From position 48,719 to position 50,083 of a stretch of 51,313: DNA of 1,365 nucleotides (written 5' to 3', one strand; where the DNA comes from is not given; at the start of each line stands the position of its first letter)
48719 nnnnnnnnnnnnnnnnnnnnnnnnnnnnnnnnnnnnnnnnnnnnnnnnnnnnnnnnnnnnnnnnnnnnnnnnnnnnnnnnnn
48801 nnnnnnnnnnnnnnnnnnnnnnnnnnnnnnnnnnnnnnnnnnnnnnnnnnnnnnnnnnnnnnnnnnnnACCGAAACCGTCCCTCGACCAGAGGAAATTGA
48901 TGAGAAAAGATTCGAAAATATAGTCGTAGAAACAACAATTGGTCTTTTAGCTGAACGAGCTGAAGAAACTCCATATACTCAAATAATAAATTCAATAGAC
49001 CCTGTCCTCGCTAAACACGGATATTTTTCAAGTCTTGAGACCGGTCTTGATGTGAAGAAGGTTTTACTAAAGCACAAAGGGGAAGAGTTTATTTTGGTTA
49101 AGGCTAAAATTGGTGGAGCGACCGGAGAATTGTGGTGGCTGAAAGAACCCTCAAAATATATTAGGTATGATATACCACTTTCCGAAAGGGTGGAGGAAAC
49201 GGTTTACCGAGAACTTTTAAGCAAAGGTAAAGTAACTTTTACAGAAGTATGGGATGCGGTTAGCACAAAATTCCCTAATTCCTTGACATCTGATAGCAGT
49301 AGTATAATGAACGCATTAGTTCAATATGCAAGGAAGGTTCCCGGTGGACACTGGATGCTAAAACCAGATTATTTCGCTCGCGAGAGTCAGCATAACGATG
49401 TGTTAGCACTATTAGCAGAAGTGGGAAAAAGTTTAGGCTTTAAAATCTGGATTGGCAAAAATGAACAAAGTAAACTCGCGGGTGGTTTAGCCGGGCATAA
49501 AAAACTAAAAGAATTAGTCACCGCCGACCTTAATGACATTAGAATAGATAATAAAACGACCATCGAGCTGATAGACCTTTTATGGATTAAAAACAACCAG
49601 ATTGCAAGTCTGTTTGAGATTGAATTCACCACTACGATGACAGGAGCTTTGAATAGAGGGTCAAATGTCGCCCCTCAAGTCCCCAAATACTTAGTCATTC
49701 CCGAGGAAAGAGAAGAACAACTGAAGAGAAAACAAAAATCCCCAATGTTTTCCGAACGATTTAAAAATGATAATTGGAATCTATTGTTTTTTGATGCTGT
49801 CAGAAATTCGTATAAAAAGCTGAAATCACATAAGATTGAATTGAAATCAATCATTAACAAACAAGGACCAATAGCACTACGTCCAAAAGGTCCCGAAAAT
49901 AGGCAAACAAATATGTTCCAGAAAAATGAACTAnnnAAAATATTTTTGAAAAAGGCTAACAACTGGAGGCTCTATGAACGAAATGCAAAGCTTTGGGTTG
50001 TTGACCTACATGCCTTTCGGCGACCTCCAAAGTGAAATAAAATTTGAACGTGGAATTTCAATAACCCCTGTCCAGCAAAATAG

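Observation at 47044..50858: Candidate unnamed defence operon: RadC-N HhH stub + Zn-ribbon methyltransferase with nuclease-like tail + HEPN protein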

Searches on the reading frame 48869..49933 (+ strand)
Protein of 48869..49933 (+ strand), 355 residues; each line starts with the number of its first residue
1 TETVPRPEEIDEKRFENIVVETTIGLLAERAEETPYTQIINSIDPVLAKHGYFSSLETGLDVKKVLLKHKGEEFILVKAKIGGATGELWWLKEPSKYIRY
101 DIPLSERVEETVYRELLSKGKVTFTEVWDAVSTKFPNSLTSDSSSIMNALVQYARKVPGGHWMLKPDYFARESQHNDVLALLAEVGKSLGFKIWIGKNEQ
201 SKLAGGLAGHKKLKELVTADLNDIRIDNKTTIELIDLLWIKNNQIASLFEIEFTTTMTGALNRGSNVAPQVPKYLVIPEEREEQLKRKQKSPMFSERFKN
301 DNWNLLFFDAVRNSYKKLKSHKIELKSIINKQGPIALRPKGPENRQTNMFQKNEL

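Call 27: search_solved_structures(query=A2, max_evalue=1)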
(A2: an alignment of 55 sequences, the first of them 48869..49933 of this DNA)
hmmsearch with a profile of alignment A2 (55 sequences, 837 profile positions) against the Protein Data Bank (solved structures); distinct sequences matched with E-value up to 1: 15.
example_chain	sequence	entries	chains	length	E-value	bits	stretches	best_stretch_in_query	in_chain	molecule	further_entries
1eg2_A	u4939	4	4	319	3.9e-07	31.6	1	41-94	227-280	MODIFICATION METHYLASE RSRI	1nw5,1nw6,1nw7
1nw8_A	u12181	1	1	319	7.3e-07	30.7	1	41-94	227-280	MODIFICATION METHYLASE RSRI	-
1g60_A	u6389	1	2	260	2.7e-05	25.5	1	44-87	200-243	Adenine-specific Methyltransferase MboIIA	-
1boo_A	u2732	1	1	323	9e-05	23.8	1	49-113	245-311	PROTEIN (N-4 CYTOSINE-SPECIFIC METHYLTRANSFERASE PVU II)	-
5hfj_A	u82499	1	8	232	0.0002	22.6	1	36-79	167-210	Adenine specific DNA methyltransferase (DpnA)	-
5hek_A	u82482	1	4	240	0.00022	22.5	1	36-80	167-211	Adenine specific DNA methyltransferase (DpnA)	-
6pbd_A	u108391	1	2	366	0.0011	20.3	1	331-358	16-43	Modification methylase CcrMI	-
2zie_A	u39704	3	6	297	0.0051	18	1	49-92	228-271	Putative modification methylase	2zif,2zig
4zcf_A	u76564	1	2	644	0.0092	17.1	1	37-75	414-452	Restriction endonuclease EcoP15I, modification subunit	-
9c3u_A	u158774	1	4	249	0.027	15.6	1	41-82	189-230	Methyltransferase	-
8urk_A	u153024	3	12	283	0.034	15.3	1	41-82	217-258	Methyltransferase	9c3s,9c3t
5yac_A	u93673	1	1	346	0.063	14.4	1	53-100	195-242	tRNA (guanine(37)-N1)-methyltransferase Trm5b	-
8s9n_A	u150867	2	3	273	0.11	13.5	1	50-80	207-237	DNA cytosine-N4 methyltransferase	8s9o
8s9m_A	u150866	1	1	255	0.12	13.4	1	50-81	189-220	DNA cytosine-N4 methyltransferase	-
8vyd_A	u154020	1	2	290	0.15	13.1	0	54-96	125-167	SAM-dependent methyltransferase, UPF0020 family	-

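Call 37: predict_structure(alignment_id=A2)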
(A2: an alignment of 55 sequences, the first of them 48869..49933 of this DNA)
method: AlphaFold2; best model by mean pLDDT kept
length: 355 residues; sequences in the alignment: 55
mean_pLDDT: 85.2   pTM: 0.73
mean pLDDT of the five models: 85.2, 84.6, 81.6, 78.9, 76.4
residues with pLDDT >= 90: 174; 70-90: 138; 50-70: 25; < 50: 18
segments of 3 or more residues with pLDDT < 50: 1-3, 341-355
pLDDT, mean of each block of 10 residues (from residue 1): 57 89 92 88 85 62 93 88 78 86 84 90 92 75 79 90 85 91 98 96 89 96 88 95 96 85 89 94 85 83 95 96 96 78 42 38
secondary structure, 60 per line:
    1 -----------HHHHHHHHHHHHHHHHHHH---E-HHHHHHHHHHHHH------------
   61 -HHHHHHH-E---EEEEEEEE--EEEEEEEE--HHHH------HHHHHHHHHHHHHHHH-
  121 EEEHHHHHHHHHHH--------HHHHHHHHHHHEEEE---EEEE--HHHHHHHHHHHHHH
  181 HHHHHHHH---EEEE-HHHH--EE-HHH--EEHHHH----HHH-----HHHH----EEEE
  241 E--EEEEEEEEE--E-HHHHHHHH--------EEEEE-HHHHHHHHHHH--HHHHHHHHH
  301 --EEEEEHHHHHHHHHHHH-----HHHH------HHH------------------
elements in order: H12-30 H36-48 H62-68 E74-81 E84-91 H94-97 H104-119 E121-123 H124-134 H143-153 E154-157 E161-164 H167-188 E192-195 H197-200 H213-216 H229-232 E237-241 E244-252 H257-264 E273-277 H279-289 H292-300 E303-307 H308-319 H325-328

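Call 41: fold_search(model_id=the predicted structure, library=pdb)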
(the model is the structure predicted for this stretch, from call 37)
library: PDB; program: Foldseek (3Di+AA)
matches with E <= 10: 549; with E <= 0.001: 0
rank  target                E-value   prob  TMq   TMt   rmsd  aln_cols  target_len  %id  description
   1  7asv_A                3.5e-03  1.00  0.22  0.43  10.6       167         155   15  Crystal structure of tWHD2 of Rpc5 subunit of human RNA Polymerase III (released 2020-12-30)
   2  2fok_A                5.8e-03  0.51  0.20  0.14  20.2       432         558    8  STRUCTURE OF RESTRICTION ENDONUCLEASE FOKI (released 1998-06-17)
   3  2xub                  6.9e-03  0.75  0.15  0.13  19.1       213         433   17  Human RPC62 subunit structure (released 2011-03-02)
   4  7d58_O                1.3e-02  0.77  0.17  0.13  17.6       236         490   16  cryo-EM structure of human RNA polymerase III in elongating state (released 2021-02-17)
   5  9bz0_f                1.8e-02  0.30  0.13  0.18  20.4       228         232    9  Structure of an STK19-containing TC-NER complex (released 2024-12-25)
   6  8iue_P                3.8e-02  0.80  0.16  0.18  14.3       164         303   13  RNA polymerase III pre-initiation complex melting complex 1 (released 2023-05-24)
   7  8b3i_e                4.1e-02  0.82  0.16  0.08  26.3       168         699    9  CRL4CSA-E2-Ub (state 2) (released 2023-09-27)
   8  2ph7_A                4.1e-02  0.63  0.21  0.31  11.7       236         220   10  Crystal structure of AF2093 from Archaeoglobus fulgidus (released 2007-05-08)
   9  2fok_B                4.3e-02  0.28  0.21  0.14  20.2       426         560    8  STRUCTURE OF RESTRICTION ENDONUCLEASE FOKI (released 1998-06-17)
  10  7oni_C                4.8e-02  0.80  0.18  0.11  12.4       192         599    8  Structure of Neddylated CUL5 C-terminal region-RBX2-ARIH2* (released 2021-09-15)
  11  7shk_A                4.8e-02  0.75  0.15  0.08  19.1       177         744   11  Structure of Xenopus laevis CRL2Lrr1 (State 1) (released 2021-12-08)
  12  7nyw_E                4.8e-02  0.57  0.14  0.21  14.7       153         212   11  Cryo-EM structure of the MukBEF-MatP-DNA head module (released 2021-07-07)
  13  8ycm_B                6.1e-02  0.23  0.13  0.20  18.5       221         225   11  Monomeric Human STK19 (released 2024-03-06)
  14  9zd6_A                6.8e-02  0.60  0.17  0.15  15.8       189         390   15  Bacterial interstrand DNA crosslink glycosylase AlkX/YcaQ bound to DNA (released 2026-01-14)
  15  9zd6_B                8.1e-02  0.57  0.16  0.15  14.7       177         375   14  Bacterial interstrand DNA crosslink glycosylase AlkX/YcaQ bound to DNA (released 2026-01-14)
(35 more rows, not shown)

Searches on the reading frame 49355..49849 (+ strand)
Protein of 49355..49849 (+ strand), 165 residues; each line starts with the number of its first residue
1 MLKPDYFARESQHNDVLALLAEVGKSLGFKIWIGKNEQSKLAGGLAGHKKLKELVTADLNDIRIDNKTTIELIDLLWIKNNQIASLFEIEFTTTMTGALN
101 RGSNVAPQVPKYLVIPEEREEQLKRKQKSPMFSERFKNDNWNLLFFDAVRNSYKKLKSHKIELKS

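Call 66: search_solved_structures(query=A4, max_evalue=10, show_alignments=3)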
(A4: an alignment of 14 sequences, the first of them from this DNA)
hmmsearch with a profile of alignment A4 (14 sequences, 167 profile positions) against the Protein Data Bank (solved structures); distinct sequences matched with E-value up to 10: 3.
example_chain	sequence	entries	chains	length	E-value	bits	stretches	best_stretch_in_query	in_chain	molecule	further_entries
5il7_A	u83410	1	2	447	0.1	15.5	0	56-105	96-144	Rab family protein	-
6hlu_A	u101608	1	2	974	2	11.4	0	56-100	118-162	Rab family protein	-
8r4b_A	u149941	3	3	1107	2.9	10.8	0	56-100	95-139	Rab family protein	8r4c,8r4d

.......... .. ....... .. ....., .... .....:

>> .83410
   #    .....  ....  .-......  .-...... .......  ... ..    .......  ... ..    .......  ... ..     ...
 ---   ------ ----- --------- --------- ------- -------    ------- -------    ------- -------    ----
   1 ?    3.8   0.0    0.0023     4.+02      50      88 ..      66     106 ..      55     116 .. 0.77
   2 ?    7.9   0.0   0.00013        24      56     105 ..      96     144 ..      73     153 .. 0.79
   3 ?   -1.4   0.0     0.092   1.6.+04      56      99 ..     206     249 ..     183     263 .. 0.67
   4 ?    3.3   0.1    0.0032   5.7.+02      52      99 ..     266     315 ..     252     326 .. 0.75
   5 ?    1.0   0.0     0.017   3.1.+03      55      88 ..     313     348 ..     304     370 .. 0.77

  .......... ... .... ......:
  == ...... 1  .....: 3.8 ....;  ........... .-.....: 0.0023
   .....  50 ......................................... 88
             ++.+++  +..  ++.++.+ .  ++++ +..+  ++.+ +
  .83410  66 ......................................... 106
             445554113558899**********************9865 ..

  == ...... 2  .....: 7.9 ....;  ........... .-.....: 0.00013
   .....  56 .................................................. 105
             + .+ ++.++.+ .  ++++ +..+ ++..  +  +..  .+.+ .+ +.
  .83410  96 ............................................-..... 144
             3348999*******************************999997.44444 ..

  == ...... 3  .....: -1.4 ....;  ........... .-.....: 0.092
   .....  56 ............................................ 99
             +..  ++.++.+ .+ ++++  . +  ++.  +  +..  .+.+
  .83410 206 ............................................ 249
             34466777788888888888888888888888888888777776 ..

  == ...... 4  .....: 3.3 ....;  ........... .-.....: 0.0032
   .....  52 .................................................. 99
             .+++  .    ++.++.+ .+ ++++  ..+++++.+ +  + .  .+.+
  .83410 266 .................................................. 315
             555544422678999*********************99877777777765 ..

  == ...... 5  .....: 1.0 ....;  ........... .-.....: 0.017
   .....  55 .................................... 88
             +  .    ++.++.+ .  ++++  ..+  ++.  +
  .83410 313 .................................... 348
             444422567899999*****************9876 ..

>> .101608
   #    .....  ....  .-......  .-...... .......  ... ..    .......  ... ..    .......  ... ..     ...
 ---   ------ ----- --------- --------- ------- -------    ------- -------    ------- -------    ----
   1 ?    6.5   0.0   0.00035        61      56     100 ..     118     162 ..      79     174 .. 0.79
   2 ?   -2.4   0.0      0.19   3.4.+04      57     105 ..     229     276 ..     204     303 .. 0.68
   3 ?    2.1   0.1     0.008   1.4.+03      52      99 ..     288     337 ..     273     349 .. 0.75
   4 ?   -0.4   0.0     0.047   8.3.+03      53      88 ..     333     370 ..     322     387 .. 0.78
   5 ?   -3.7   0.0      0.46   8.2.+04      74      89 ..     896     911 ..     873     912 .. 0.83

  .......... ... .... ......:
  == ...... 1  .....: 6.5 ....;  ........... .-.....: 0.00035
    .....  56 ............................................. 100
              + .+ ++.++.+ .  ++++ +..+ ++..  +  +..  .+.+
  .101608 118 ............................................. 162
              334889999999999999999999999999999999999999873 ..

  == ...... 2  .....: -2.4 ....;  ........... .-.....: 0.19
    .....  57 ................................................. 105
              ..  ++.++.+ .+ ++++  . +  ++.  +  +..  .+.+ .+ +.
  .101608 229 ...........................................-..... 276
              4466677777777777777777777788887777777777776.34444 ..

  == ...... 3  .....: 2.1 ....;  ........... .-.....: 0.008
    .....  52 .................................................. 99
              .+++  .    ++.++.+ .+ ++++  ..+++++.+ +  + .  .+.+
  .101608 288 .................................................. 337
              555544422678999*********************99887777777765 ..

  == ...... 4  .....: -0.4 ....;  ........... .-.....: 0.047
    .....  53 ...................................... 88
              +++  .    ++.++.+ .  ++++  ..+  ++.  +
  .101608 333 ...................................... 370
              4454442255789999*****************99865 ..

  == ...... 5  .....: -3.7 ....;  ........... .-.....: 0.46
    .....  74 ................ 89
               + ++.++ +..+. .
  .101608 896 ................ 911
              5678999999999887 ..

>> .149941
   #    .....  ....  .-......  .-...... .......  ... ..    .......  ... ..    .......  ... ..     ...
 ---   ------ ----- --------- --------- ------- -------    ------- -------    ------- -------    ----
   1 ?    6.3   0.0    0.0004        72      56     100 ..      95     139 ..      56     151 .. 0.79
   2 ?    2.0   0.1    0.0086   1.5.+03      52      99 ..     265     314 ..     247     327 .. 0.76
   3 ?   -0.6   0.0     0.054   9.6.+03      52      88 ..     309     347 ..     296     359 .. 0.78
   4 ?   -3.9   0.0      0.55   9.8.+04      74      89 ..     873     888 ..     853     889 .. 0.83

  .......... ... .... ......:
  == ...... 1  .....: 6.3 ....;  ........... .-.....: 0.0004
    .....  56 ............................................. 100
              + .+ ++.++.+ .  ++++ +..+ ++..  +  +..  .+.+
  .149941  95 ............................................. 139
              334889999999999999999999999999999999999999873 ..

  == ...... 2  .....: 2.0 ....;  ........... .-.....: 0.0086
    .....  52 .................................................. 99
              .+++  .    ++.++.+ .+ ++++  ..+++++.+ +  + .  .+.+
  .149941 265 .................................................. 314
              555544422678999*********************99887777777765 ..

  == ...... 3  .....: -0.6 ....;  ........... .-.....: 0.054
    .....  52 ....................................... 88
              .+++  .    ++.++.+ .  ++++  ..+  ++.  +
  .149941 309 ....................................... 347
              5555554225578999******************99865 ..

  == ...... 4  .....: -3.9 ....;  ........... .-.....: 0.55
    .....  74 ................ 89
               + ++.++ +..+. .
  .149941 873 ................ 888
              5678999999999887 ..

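Call 67: search_protein_families(library=pfam, alignment_id=A4, max_evalue=1)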
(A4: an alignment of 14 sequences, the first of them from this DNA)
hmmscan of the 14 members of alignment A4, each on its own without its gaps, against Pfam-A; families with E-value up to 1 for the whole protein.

A. member 1, seq(165 aa): 0 families

B. families by the number of members that match (of 14 scanned): 7 families
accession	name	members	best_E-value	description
PF05569.17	Peptidase_M56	3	0.046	BlaR1 peptidase M56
PF06014.16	YqgQ-like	1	0.0011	YqgQ-like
PF01614.24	IclR_C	1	0.07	Bacterial transcriptional regulator IclR C-terminal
PF09055.16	Sod_Ni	1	0.11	Nickel-containing superoxide dismutase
PF04317.18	DUF463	1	0.12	YcjX-like family, DUF463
PF04312.18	DUF460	1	0.12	Protein of unknown function (DUF460)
PF21279.3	YhfX-like_C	1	0.15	YhfX-like, C-terminal domain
